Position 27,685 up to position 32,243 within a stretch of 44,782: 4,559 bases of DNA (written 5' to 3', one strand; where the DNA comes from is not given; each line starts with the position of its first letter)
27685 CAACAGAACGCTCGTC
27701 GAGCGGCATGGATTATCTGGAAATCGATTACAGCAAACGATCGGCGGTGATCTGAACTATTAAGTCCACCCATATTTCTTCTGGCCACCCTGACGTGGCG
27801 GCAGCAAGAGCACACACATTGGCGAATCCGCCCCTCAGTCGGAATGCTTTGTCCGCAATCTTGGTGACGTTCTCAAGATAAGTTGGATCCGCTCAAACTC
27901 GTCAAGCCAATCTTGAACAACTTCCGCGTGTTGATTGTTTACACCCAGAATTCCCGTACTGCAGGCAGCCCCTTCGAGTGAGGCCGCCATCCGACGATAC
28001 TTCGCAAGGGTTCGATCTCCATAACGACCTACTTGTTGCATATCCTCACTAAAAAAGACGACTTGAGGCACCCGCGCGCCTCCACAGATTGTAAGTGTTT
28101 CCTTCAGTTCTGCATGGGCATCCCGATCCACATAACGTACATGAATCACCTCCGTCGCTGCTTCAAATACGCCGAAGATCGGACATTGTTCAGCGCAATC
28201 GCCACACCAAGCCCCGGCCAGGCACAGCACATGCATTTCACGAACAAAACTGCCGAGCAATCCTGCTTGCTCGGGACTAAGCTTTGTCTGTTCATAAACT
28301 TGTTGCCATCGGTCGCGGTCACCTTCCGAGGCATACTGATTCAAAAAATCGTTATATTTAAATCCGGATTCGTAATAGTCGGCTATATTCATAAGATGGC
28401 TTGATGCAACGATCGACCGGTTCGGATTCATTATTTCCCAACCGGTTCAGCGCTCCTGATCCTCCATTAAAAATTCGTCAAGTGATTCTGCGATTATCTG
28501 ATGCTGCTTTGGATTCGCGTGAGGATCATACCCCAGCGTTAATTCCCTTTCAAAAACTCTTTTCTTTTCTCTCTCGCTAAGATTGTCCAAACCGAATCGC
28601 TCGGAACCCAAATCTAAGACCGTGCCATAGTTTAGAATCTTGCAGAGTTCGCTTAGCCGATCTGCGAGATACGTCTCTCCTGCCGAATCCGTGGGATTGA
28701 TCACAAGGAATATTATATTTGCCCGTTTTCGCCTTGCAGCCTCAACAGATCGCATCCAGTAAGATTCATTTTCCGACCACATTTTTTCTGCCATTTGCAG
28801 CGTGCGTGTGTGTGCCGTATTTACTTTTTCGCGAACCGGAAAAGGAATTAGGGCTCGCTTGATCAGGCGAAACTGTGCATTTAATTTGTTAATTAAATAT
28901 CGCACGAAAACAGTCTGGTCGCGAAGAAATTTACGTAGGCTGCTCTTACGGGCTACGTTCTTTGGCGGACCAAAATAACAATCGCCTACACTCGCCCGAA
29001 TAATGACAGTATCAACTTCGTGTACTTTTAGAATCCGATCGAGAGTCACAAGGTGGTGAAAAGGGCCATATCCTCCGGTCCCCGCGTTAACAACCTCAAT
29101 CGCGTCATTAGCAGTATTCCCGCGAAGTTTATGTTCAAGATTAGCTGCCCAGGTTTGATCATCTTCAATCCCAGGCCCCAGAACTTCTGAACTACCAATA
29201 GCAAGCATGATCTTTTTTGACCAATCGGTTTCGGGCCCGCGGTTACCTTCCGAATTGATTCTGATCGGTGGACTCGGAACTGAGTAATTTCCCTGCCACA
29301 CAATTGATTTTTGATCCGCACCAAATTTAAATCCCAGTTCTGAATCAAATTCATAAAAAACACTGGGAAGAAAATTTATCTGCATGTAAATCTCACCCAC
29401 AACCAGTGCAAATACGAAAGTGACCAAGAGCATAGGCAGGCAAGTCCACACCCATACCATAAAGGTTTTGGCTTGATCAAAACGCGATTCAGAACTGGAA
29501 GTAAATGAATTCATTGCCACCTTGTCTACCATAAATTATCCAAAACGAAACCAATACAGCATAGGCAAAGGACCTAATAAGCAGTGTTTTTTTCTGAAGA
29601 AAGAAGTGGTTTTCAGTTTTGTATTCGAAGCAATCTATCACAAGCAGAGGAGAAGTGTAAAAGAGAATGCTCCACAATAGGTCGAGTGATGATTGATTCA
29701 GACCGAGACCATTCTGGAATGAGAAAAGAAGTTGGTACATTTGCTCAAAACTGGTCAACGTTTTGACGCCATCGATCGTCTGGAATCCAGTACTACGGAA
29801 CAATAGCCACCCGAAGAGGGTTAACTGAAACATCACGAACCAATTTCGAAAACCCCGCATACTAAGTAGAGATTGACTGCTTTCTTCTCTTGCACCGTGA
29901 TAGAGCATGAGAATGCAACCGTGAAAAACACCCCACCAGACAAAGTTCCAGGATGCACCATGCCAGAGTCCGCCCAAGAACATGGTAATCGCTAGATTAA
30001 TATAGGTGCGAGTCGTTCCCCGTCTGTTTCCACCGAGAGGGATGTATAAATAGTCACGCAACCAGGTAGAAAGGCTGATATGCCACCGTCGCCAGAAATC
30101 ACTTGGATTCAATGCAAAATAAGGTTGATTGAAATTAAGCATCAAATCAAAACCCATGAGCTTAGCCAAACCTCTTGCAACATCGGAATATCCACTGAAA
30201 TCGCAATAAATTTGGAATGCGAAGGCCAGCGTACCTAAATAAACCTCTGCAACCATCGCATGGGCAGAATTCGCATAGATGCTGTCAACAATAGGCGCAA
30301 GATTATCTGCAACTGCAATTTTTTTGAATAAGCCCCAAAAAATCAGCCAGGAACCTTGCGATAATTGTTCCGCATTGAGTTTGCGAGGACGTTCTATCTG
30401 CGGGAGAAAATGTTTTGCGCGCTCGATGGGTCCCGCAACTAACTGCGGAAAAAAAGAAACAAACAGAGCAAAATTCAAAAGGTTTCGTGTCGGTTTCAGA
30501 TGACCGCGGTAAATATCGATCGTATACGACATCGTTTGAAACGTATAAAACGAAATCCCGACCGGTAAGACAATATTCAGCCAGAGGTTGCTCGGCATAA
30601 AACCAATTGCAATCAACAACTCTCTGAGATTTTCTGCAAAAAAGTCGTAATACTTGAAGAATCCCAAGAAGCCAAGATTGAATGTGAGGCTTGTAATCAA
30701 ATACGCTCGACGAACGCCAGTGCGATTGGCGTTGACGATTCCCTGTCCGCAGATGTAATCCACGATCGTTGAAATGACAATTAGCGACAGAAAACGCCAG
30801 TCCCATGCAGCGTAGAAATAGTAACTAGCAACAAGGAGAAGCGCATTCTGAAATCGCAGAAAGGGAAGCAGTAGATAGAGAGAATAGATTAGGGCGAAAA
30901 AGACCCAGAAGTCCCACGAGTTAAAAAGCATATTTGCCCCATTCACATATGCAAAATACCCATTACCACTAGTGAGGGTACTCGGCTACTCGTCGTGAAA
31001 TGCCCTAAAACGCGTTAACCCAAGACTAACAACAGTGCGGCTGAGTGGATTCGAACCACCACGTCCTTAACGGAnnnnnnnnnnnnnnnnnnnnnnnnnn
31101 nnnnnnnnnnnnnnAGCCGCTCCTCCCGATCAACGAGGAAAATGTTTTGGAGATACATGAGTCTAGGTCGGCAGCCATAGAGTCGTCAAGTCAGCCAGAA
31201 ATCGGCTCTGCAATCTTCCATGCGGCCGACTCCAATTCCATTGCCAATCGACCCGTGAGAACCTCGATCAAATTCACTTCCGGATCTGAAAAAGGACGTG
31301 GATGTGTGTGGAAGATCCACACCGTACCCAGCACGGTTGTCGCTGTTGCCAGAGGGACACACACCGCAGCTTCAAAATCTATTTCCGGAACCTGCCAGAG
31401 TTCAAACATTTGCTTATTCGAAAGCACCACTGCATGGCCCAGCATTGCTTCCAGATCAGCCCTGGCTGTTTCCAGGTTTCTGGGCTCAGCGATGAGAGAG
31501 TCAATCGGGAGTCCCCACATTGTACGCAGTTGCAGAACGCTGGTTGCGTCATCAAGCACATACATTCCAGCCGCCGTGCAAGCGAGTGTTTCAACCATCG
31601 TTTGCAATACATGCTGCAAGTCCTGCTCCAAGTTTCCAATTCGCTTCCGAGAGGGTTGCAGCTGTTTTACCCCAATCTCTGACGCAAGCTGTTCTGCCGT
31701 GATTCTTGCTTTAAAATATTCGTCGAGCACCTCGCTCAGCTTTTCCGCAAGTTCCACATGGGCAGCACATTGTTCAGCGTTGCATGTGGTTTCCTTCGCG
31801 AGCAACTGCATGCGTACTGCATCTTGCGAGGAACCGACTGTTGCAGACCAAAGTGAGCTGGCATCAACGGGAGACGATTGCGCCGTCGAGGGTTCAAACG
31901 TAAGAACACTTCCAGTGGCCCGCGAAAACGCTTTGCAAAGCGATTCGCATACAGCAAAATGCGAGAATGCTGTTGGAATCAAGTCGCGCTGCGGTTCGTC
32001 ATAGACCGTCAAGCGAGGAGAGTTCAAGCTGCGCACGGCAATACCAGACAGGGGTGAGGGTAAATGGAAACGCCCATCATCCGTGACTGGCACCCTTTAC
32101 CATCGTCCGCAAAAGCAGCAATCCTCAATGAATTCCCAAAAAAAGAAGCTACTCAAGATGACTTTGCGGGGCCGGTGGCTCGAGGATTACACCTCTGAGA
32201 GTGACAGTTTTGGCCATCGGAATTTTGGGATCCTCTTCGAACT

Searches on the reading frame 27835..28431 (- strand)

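Call 52: search_protein_families(library=pfam, proteins=[window:27835-28431:-], max_evalue=0.00001)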
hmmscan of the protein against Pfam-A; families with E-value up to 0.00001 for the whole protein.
window:27835-28431:- (198 aa): 1 family
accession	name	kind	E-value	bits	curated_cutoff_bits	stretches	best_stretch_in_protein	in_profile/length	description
PF14595.12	Thioredoxin_9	-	7.3e-21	74.8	25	1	25-141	3-118/129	Thioredoxin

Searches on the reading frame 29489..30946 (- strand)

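Call 51: search_protein_families(library=pfam, proteins=[window:29489-30946:-], max_evalue=0.00001)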
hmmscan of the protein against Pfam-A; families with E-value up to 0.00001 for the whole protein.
window:29489-30946:- (485 aa): 1 family
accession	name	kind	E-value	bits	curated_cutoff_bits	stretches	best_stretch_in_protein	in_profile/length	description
PF03062.24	MBOAT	-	1.4e-26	94.1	27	1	154-383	79-328/337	MBOAT, membrane-bound O-acyltransferase family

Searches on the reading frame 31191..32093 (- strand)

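Call 52: search_protein_families(library=pfam, proteins=[window:31191-32093:-], max_evalue=0.00001)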
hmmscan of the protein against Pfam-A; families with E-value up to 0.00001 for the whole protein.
window:31191-32093:- (300 aa): 3 families
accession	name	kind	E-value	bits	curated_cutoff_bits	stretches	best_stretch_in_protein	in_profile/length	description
PF13185.12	GAF_2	-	2.2e-08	34.8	28.6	1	157-285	6-133/136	GAF domain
PF01590.32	GAF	-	3e-07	31.5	22.4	1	154-287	1-133/133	GAF domain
PF13492.12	GAF_3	-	7.1e-07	30.1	27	1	155-288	2-128/129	GAF domain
